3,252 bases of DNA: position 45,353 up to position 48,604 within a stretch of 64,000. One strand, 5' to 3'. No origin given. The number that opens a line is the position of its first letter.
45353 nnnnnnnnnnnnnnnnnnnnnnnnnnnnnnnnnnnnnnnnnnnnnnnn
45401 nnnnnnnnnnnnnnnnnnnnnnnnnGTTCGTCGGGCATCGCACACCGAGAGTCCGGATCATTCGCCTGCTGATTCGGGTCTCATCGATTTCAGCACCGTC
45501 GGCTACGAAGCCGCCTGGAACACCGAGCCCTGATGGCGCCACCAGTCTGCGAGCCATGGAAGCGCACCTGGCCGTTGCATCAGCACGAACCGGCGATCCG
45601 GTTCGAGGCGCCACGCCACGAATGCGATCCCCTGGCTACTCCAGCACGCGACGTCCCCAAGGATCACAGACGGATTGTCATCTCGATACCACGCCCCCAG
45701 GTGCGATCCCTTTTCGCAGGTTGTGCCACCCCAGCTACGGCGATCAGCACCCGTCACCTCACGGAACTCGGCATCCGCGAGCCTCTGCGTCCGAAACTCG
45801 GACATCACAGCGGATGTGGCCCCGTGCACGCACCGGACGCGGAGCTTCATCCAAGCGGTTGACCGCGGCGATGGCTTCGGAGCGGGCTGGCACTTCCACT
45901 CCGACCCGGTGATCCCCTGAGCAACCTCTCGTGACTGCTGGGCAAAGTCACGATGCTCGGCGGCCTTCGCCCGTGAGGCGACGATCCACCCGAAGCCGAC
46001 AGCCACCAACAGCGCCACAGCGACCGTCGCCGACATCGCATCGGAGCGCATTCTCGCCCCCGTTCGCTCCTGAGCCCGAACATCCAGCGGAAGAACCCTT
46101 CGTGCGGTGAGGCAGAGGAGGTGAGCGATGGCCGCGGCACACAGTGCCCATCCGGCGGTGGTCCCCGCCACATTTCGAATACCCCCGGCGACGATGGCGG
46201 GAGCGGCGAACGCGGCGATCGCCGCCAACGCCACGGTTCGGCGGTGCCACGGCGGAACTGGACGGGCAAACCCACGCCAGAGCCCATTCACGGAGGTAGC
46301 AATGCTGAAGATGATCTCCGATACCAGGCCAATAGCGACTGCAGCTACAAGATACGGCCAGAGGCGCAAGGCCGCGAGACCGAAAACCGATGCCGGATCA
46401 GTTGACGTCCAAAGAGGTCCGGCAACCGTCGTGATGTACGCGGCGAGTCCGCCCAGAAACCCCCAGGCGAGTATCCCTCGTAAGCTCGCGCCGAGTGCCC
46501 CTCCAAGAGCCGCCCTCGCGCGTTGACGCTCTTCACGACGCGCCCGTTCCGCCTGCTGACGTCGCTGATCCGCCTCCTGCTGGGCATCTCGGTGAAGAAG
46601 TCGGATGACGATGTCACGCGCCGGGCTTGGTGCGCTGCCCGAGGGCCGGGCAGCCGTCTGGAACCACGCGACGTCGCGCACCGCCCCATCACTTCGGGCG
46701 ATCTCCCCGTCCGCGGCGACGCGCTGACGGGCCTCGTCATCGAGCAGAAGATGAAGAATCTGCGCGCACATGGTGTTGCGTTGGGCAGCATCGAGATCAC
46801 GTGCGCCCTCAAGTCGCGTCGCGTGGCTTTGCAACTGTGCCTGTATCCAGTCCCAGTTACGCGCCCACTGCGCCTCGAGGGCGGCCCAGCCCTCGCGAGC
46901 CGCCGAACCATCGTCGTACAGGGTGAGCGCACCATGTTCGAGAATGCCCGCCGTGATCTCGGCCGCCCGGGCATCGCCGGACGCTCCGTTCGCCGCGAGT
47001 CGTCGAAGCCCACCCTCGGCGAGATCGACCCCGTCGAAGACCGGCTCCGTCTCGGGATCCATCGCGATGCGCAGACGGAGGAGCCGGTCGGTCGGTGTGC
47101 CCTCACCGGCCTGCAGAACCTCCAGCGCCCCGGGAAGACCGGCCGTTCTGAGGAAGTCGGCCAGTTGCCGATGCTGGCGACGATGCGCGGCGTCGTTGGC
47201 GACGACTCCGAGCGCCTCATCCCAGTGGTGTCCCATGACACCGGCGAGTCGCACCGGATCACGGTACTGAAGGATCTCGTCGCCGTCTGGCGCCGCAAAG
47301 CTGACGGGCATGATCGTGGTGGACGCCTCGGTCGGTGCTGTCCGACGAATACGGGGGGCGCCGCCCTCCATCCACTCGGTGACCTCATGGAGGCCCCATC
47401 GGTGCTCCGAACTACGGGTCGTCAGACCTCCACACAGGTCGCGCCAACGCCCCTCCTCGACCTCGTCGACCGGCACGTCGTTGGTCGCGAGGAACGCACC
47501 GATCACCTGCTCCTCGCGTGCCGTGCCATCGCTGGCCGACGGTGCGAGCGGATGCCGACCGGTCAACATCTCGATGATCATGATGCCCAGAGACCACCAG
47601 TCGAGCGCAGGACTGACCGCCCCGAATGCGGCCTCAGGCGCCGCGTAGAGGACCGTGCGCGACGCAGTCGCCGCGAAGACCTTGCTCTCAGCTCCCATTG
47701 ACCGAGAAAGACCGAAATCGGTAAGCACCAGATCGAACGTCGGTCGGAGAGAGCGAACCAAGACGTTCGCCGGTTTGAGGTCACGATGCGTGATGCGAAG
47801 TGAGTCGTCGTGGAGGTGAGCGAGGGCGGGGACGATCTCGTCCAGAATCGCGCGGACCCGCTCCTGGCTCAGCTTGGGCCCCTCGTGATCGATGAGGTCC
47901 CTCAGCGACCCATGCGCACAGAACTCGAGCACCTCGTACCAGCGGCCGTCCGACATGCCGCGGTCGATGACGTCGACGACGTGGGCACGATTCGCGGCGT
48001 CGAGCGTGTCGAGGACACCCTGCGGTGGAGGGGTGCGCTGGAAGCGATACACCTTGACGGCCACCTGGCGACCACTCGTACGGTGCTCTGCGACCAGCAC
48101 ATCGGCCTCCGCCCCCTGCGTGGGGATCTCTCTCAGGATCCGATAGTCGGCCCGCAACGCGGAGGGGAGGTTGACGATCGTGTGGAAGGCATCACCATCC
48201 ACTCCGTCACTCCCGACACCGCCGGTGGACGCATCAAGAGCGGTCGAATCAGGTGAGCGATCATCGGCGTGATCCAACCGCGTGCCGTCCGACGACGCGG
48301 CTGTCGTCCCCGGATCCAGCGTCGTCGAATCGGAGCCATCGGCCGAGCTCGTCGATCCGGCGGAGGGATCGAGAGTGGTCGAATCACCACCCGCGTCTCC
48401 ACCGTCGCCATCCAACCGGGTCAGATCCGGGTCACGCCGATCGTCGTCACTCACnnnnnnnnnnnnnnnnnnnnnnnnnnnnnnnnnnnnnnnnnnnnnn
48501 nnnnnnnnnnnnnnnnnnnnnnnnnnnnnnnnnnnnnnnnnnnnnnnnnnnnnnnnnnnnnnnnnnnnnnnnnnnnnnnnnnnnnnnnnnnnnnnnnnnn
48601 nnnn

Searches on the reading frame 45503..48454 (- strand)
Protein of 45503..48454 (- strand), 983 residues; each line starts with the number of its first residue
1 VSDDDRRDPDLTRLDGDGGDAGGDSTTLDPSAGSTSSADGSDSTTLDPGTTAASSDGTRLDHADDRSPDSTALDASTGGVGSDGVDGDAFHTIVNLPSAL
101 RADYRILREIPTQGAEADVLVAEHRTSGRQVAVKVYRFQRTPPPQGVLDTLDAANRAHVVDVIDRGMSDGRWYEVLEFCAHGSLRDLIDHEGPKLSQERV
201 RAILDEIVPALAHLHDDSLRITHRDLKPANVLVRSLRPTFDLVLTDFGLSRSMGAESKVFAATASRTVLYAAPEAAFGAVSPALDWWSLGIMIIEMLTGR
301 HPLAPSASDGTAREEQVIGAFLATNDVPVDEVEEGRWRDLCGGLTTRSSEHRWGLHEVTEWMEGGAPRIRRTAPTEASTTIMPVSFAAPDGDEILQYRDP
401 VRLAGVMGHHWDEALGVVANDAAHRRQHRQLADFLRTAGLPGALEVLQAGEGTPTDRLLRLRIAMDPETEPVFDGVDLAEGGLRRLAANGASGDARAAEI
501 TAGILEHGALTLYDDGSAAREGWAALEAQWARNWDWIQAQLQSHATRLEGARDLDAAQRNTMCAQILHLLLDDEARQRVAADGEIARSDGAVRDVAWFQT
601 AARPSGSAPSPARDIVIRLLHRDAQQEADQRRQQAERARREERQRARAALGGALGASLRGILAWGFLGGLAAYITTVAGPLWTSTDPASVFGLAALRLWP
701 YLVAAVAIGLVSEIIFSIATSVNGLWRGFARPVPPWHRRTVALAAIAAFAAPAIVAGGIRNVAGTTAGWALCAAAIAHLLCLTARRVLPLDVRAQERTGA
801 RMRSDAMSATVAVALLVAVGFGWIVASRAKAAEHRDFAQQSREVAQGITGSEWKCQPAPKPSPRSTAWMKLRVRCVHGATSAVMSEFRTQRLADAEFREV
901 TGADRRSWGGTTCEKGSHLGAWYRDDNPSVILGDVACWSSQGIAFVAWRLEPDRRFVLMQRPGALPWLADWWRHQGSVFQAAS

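Call 3: search_protein_families(library=pfam, proteins=[window:45503-48454:-], max_evalue=0.1)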
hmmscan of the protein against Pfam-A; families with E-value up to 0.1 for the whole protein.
window:45503-48454:- (983 aa): 4 families
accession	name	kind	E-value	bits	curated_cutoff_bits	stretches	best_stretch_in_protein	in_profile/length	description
PF00069.31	Pkinase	-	1.6e-34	120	31.7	1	113-359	9-258/263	Protein kinase domain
PF07714.23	PK_Tyr_Ser-Thr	-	2.3e-19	70.2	23.1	1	121-304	17-206/258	Protein tyrosine and serine/threonine kinase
PF24377.1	DUF7533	-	0.0019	18.7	27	1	740-792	5-57/74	Family of unknown function (DUF7533)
PF03109.22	ABC1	-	0.016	14.8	22.9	0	220-258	187-222/244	ABC1 atypical kinase-like domain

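Call 4: search_protein_families(library=padloc, proteins=[window:45503-48454:-], max_evalue=0.01)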
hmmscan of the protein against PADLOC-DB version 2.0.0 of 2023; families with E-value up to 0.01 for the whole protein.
window:45503-48454:- (983 aa): 30 families (the best 25 are shown)
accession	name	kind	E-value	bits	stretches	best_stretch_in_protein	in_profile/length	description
PDLC04138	mad6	-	6.3e-39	132.4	1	113-305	61-258/659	mads_6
PDLC04053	PD-T4-6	-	2.1e-32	110.9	1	102-309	9-217/311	-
PDLC04042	PD-T4-6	-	2.3e-28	97.7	1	101-307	8-216/292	-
PDLC04047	PD-T4-6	-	8.2e-27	92.1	1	100-314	8-223/327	-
PDLC04054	PD-T4-6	-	5.3e-26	89.9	1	102-309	10-219/347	-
PDLC04043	PD-T4-6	-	2.4e-24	84.2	1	156-306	74-220/452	-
PDLC04057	PD-T4-6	-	7.1e-24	82.6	1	101-303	7-210/443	-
PDLC04048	PD-T4-6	-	1.8e-23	81.5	1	102-303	10-212/354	-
PDLC04061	PD-T4-6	-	1.4e-22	78.9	1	95-303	9-223/510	-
PDLC03920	MkoA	-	2.4e-21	73.8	1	102-302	8-226/1112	-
PDLC04044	PD-T4-6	-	9.1e-21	72.4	1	169-304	110-240/372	-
PDLC04039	PD-T4-6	-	1.1e-19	68.8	1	103-304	15-216/458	-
PDLC04060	PD-T4-6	-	1.1e-19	68.7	1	101-304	7-210/486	-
PDLC04062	PD-T4-6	-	4.4e-19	66.9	1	168-303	108-238/450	-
PDLC04055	PD-T4-6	-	7.2e-19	65.9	1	103-313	71-283/496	-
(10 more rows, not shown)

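Call 107: list_cluster_members(proteins=[window:45503-48454:-, window:48447-49220:-, window:41193-44114:+, window:40228-41193:+, window:35194-36582:-])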
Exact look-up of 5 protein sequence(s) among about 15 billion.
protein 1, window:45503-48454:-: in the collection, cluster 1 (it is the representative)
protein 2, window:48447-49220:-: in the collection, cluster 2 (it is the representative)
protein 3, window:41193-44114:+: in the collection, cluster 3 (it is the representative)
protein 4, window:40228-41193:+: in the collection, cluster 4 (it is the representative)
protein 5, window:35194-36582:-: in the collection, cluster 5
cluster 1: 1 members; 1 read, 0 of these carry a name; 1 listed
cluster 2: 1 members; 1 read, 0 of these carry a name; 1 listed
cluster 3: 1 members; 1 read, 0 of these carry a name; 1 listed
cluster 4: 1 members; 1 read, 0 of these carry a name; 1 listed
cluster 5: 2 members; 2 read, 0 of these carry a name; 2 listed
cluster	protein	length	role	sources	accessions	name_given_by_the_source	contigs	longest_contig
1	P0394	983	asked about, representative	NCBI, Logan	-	-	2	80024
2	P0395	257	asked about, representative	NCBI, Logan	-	-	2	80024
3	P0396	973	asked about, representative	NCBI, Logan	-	-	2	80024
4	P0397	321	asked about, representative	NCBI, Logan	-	-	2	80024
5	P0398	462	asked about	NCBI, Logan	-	-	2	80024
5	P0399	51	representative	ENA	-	-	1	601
